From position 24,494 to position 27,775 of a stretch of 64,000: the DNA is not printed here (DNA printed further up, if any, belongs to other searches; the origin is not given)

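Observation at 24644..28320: Periplasmic FdhAB/FdnGH-like molybdoenzyme whose Sec/Cys-His active-site pair is Asp-Asp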

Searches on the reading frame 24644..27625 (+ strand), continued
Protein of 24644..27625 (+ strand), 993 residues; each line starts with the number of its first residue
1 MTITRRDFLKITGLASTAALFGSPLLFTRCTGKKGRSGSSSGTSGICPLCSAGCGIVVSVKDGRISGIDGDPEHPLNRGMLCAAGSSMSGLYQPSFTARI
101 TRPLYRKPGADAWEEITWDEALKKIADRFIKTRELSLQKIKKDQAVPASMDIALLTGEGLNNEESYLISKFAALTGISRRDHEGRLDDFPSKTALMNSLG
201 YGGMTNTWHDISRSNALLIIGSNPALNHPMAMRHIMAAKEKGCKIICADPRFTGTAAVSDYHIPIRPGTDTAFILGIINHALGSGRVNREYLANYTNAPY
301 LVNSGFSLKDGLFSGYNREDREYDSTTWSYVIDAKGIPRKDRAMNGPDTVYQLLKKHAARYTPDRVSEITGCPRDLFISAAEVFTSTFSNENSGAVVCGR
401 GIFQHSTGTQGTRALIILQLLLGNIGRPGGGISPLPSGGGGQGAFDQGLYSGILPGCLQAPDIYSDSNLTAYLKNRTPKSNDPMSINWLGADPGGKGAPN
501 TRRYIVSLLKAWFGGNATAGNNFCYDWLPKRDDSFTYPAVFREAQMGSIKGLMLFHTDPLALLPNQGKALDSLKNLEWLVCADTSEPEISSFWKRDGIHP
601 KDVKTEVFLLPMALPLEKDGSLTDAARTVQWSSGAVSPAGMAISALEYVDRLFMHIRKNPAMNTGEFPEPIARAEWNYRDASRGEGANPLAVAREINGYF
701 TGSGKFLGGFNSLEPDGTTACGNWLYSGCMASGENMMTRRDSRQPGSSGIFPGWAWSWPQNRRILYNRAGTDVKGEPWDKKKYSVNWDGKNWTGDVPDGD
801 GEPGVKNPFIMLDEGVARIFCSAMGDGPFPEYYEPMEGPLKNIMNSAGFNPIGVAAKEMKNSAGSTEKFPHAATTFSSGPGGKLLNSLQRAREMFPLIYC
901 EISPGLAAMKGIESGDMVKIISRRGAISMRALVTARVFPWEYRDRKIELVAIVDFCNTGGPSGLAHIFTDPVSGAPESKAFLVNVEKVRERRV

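Call 55: search_protein_families(library=pfam, proteins=[L083:637-1329:-, L083:2917-3600:-, L083:3704-4948:+, L083:5561-6316:+, L083:6306-7817:+, L083:11890-12243:-, L083:12243-12980:-, L083:13256-13684:+, L083:13868-14677:+], max_evalue=0.0001)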
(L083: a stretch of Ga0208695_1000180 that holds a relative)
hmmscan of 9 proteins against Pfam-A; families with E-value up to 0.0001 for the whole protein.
L083:637-1329:- (230 aa): 0 families

L083:2917-3600:- (227 aa): 1 family
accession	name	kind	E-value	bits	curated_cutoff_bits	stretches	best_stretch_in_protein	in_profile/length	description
PF13328.12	HD_4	-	1.5e-06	28.5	27.2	1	57-181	2-130/156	HD domain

L083:3704-4948:+ (414 aa): 1 family
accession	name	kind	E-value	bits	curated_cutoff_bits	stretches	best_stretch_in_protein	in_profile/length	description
PF09820.16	AAA-ATPase_like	-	3.6e-64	216.7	26.1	1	5-202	1-201/201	Predicted AAA-ATPase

L083:5561-6316:+ (251 aa): 11 families
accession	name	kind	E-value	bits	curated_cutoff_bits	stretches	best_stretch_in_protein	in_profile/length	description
PF13414.12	TPR_11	-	2.6e-16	59.5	26.8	2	107-146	1-40/42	TPR repeat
PF13181.12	TPR_8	-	6.2e-16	57.6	25.7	0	66-98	1-33/34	Tetratricopeptide repeat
PF13431.12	TPR_17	-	1.4e-14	53.5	24.4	0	157-188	2-33/34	Tetratricopeptide repeat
PF07719.23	TPR_2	-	9.4e-14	50.8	27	0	134-167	1-34/34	Tetratricopeptide repeat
PF13424.12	TPR_12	-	2.6e-12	47.2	30.1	1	170-233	5-75/77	Tetratricopeptide repeat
PF00515.34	TPR_1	-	3.5e-12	46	27.8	0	169-192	2-25/34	Tetratricopeptide repeat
PF13432.12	TPR_16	-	2.9e-08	34.4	32.7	0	86-127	17-58/65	Tetratricopeptide repeat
PF14559.12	TPR_19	-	1.1e-07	32.5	25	0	89-127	14-52/68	Tetratricopeptide repeat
PF13428.12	TPR_14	-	1.5e-06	28.7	23.5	0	104-141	5-42/44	Tetratricopeptide repeat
PF13374.12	TPR_10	-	2.3e-05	24.7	27.5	0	169-189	3-23/42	Tetratricopeptide repeat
PF13174.12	TPR_6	-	6e-05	23.9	26.3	0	104-127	4-27/33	Tetratricopeptide repeat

L083:6306-7817:+ (503 aa): 4 families
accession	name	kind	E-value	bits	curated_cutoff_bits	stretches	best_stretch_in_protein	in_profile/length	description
PF08308.17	PEGA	-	1.3e-17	63.9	20.8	1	316-382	2-69/71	PEGA domain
PF13174.12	TPR_6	-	3.1e-09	37.3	26.3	0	387-416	3-32/33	Tetratricopeptide repeat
PF13428.12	TPR_14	-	3.9e-06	27.5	23.5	0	390-422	7-39/44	Tetratricopeptide repeat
PF13432.12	TPR_16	-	6.5e-05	23.7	32.7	0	389-455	2-64/65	Tetratricopeptide repeat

L083:11890-12243:- (117 aa): 0 families

L083:12243-12980:- (245 aa): 7 families
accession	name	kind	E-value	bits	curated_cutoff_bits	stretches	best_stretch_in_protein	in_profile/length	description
PF13649.12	Methyltransf_25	-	4.9e-15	56.4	27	1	44-133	1-94/97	Methyltransferase domain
PF13847.12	Methyltransf_31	-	8.7e-13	48.6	27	1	43-141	6-110/145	Methyltransferase domain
PF08241.18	Methyltransf_11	-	7.8e-12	46.1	21.2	1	45-140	1-95/95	Methyltransferase domain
PF08242.18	Methyltransf_12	-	3e-09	37.9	30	1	45-135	1-95/98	Methyltransferase domain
PF13489.12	Methyltransf_23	-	4.8e-09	36.6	27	1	37-219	19-162/164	Methyltransferase domain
PF05401.17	NodS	-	1.3e-06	28.9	24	1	39-141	42-145/201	Nodulation protein S (NodS)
PF03848.20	TehB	-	3.4e-05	23.8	20.4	1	13-131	5-123/193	Tellurite resistance protein TehB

L083:13256-13684:+ (142 aa): 2 families
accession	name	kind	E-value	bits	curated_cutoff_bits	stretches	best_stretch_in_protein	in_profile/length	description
PF08753.17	NikR_C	-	2.6e-29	101.7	22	1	59-133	2-76/77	NikR C terminal nickel binding domain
PF01402.27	RHH_1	-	1.5e-08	34.7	20.5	1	8-43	1-35/39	Ribbon-helix-helix protein, copG family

L083:13868-14677:+ (269 aa): 2 families
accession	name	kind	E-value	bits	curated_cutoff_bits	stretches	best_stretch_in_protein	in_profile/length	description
PF01551.29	Peptidase_M23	-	1.2e-19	70.8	28.7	1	173-261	3-96/96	Peptidase family M23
PF01476.26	LysM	-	4.2e-15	55.9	20.9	1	75-116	1-42/43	LysM domain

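Call 73: search_protein_representatives(alignment_id=A2)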
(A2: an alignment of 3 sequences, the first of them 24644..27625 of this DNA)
Query: 3 sequences, 997 profile positions. Proteins with E-value up to 0.001 (for the whole library): 26042; up to 1e-10: 11413; up to 1e-30: 1974. The best 150 are listed.
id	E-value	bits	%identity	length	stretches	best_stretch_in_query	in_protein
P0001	0.0e+00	1865.3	-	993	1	1-997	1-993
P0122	0.0e+00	1571.5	-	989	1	1-992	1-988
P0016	0.0e+00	1134.6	-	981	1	1-990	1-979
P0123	0.0e+00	1071.7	-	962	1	1-991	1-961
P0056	6.8e-273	924.6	-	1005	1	3-991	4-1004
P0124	2.9e-264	896.1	-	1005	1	3-990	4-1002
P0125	4.4e-262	888.8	-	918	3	1-476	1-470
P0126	1.7e-259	880.3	-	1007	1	1-994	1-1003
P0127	1.3e-258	877.4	-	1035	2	339-992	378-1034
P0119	2.2e-256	869.9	-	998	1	3-989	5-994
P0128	9.3e-255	864.6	-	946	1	1-961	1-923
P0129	4.5e-249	845.8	-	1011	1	1-991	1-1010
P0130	7.9e-247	838.3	-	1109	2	338-992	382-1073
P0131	8.5e-245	831.6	-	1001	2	1-464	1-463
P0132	7.8e-243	825.1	-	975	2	2-770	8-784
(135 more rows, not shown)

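Call 75: find_encoding_contigs(protein=P0122, flank=10000, max_places=2)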
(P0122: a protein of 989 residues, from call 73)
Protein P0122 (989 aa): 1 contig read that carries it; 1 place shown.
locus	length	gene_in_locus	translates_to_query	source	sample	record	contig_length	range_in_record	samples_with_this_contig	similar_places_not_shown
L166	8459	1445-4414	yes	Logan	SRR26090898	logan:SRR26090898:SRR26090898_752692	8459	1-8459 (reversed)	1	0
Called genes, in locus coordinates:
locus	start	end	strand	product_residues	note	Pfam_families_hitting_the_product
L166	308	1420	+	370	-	PF01594:AI-2E_transport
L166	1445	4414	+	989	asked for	PF04879:Molybdop_Fe4S4, PF00384:Molybdopterin, PF01568:Molydop_binding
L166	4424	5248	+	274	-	PF00037:Fer4 (faint), PF12797:Fer4_2 (faint), PF12837:Fer4_6 (faint), PF13237:Fer4_10 (faint), PF12838:Fer4_7, PF13187:Fer4_9 (faint), PF13247:Fer4_11, PF12838:Fer4_7 (weak)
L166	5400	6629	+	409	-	PF07969:Amidohydro_3, PF01979:Amidohydro_1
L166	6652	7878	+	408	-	PF00027:cNMP_binding, PF07719:TPR_2 (faint), PF13174:TPR_6 (faint), PF13424:TPR_12 (faint)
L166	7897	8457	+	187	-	?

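Call 76: find_encoding_contigs(protein=P0123, flank=8000, max_places=2)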
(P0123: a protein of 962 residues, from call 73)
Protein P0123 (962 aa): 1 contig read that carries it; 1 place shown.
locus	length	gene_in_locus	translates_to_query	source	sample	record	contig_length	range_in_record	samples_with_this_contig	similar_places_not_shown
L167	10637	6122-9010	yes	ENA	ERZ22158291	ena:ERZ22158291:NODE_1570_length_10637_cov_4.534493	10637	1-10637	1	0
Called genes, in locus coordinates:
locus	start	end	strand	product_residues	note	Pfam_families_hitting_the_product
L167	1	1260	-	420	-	?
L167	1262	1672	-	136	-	PF00293:NUDIX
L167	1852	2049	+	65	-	-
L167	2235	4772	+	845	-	PF00801:PKD, PF18911:PKD_4, PF13385:Laminin_G_3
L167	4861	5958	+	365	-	PF01594:AI-2E_transport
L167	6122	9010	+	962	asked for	PF04879:Molybdop_Fe4S4, PF00384:Molybdopterin, PF01568:Molydop_binding (weak)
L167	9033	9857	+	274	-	PF13247:Fer4_11, PF13237:Fer4_10 (weak), PF00037:Fer4 (weak), PF12797:Fer4_2 (weak), PF12837:Fer4_6 (weak), PF13237:Fer4_10 (weak), PF12838:Fer4_7 (weak), PF13187:Fer4_9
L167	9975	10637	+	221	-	?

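Call 77: search_protein_families(library=pfam, proteins=[P0001, P0002, P0010, P0122, P0123, P0016, P0011, P0003, P0006, P0009], max_evalue=0.01)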
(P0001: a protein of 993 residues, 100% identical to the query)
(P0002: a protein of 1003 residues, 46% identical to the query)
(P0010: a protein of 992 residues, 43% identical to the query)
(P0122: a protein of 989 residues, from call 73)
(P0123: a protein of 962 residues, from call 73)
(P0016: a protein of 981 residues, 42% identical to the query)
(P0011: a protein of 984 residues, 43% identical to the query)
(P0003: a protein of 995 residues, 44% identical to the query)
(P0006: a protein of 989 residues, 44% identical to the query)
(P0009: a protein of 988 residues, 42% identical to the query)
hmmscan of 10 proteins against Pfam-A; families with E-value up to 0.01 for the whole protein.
P0001 (993 aa): 4 families
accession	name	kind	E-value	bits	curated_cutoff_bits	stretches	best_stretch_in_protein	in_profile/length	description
PF00384.28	Molybdopterin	-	1.1e-29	104.1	24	1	99-645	1-343/353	Molybdopterin oxidoreductase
PF04879.21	Molybdop_Fe4S4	-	2.7e-14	53.3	22.7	1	45-89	6-50/55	Molybdopterin oxidoreductase Fe4S4 domain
PF01568.27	Molydop_binding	-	5.1e-08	33.4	26.8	1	896-939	29-71/110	Molydopterin dinucleotide binding domain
PF10518.14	TAT_signal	-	0.0027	18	22.7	1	3-22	2-21/21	TAT (twin-arginine translocation) pathway signal sequence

P0002 (1003 aa): 4 families
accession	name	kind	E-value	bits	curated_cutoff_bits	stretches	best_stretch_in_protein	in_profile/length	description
PF00384.28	Molybdopterin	-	4.6e-30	105.3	24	1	139-640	25-336/353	Molybdopterin oxidoreductase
PF04879.21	Molybdop_Fe4S4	-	4.1e-17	62.3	22.7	1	41-93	2-54/55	Molybdopterin oxidoreductase Fe4S4 domain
PF01568.27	Molydop_binding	-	2.7e-09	37.5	26.8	1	891-987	16-108/110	Molydopterin dinucleotide binding domain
PF10518.14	TAT_signal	-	0.0082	16.5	22.7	0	2-22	1-21/21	TAT (twin-arginine translocation) pathway signal sequence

P0010 (992 aa): 3 families
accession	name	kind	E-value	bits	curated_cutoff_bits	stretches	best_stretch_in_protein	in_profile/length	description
PF00384.28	Molybdopterin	-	1.7e-23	83.7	24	1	150-493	42-276/353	Molybdopterin oxidoreductase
PF04879.21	Molybdop_Fe4S4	-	1e-14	54.6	22.7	1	42-83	3-44/55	Molybdopterin oxidoreductase Fe4S4 domain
PF01568.27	Molydop_binding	-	2.4e-07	31.2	26.8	1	888-938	22-71/110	Molydopterin dinucleotide binding domain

P0122 (989 aa): 3 families
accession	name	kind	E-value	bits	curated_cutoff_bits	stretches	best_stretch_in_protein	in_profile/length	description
PF00384.28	Molybdopterin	-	3.3e-21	76.2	24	1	113-488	14-264/353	Molybdopterin oxidoreductase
PF04879.21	Molybdop_Fe4S4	-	1.7e-15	57.2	22.7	1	42-86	3-47/55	Molybdopterin oxidoreductase Fe4S4 domain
PF01568.27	Molydop_binding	-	7.5e-08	32.8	26.8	1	890-938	24-71/110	Molydopterin dinucleotide binding domain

P0123 (962 aa): 3 families
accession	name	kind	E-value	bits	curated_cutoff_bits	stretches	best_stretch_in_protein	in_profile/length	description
PF00384.28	Molybdopterin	-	1e-24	87.7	24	1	107-640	13-352/353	Molybdopterin oxidoreductase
PF04879.21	Molybdop_Fe4S4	-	1.3e-14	54.3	22.7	1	44-88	6-50/55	Molybdopterin oxidoreductase Fe4S4 domain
PF01568.27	Molydop_binding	-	1.6e-07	31.7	26.8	1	867-917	20-71/110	Molydopterin dinucleotide binding domain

P0016 (981 aa): 4 families
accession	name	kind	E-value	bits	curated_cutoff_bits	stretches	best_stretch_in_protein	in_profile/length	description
PF00384.28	Molybdopterin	-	5.9e-36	124.7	24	1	110-640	13-351/353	Molybdopterin oxidoreductase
PF04879.21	Molybdop_Fe4S4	-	2.4e-17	63.1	22.7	1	44-90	5-51/55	Molybdopterin oxidoreductase Fe4S4 domain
PF01568.27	Molydop_binding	-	2.9e-08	34.1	26.8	1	860-973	4-108/110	Molydopterin dinucleotide binding domain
PF10518.14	TAT_signal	-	0.0027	18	22.7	1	2-19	1-18/21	TAT (twin-arginine translocation) pathway signal sequence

P0011 (984 aa): 3 families
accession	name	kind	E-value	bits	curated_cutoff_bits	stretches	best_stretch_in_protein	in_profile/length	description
PF00384.28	Molybdopterin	-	4.8e-44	151.3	24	1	115-646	13-352/353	Molybdopterin oxidoreductase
PF04879.21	Molybdop_Fe4S4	-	1.9e-14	53.8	22.7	1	48-94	5-51/55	Molybdopterin oxidoreductase Fe4S4 domain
PF01568.27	Molydop_binding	-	9.4e-13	48.6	26.8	1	864-975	6-108/110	Molydopterin dinucleotide binding domain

P0003 (995 aa): 3 families
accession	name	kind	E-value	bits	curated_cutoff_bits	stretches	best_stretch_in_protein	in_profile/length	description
PF00384.28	Molybdopterin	-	1.9e-33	116.4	24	1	109-647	10-352/353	Molybdopterin oxidoreductase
PF04879.21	Molybdop_Fe4S4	-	2.7e-19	69.3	22.7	1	43-91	4-52/55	Molybdopterin oxidoreductase Fe4S4 domain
PF01568.27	Molydop_binding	-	3.2e-17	63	26.8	1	870-988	2-109/110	Molydopterin dinucleotide binding domain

P0006 (989 aa): 4 families
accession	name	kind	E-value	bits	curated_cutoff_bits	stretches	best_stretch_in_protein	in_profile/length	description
PF00384.28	Molybdopterin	-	4e-41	141.6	24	1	107-640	8-348/353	Molybdopterin oxidoreductase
PF04879.21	Molybdop_Fe4S4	-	1.4e-20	73.4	22.7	1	42-92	2-52/55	Molybdopterin oxidoreductase Fe4S4 domain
PF01568.27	Molydop_binding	-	2.3e-18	66.7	26.8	1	866-982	4-109/110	Molydopterin dinucleotide binding domain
PF10518.14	TAT_signal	-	4e-05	23.8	22.7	1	3-22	2-21/21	TAT (twin-arginine translocation) pathway signal sequence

P0009 (988 aa): 4 families
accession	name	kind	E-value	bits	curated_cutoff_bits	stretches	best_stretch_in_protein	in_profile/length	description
PF00384.28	Molybdopterin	-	2.4e-38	132.5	24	1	108-638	8-347/353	Molybdopterin oxidoreductase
PF04879.21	Molybdop_Fe4S4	-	3.1e-20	72.3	22.7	1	42-93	2-53/55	Molybdopterin oxidoreductase Fe4S4 domain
PF01568.27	Molydop_binding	-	1.3e-14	54.6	26.8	1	865-981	4-109/110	Molydopterin dinucleotide binding domain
PF10518.14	TAT_signal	-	1.6e-05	25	22.7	1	3-22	2-21/21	TAT (twin-arginine translocation) pathway signal sequence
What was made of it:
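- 24653..24673 (+): Twin-arginine (Tat) motif TRRDFLK. Pfam TAT_signal is weak at 18 bits (call 77).
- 27263..27304 (+): Degenerate start of domain IV, 'TTFSSG---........', in place of '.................'. This includes the position of Gln890, a residue neighbouring MGD2 in DvFdhA. Pfam Molydop_binding matches only profile positions 29-71 of 110, at 33 bits, against 55-67 bits over 2-109 in canonical relatives (call 77).
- The proteins still pass the Pfam thresholds for both cofactor domains (call 77). bis-MGD binding, and therefore some catalysis, cannot be excluded. Both cofactor Pfam domains are still above threshold (call 77).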
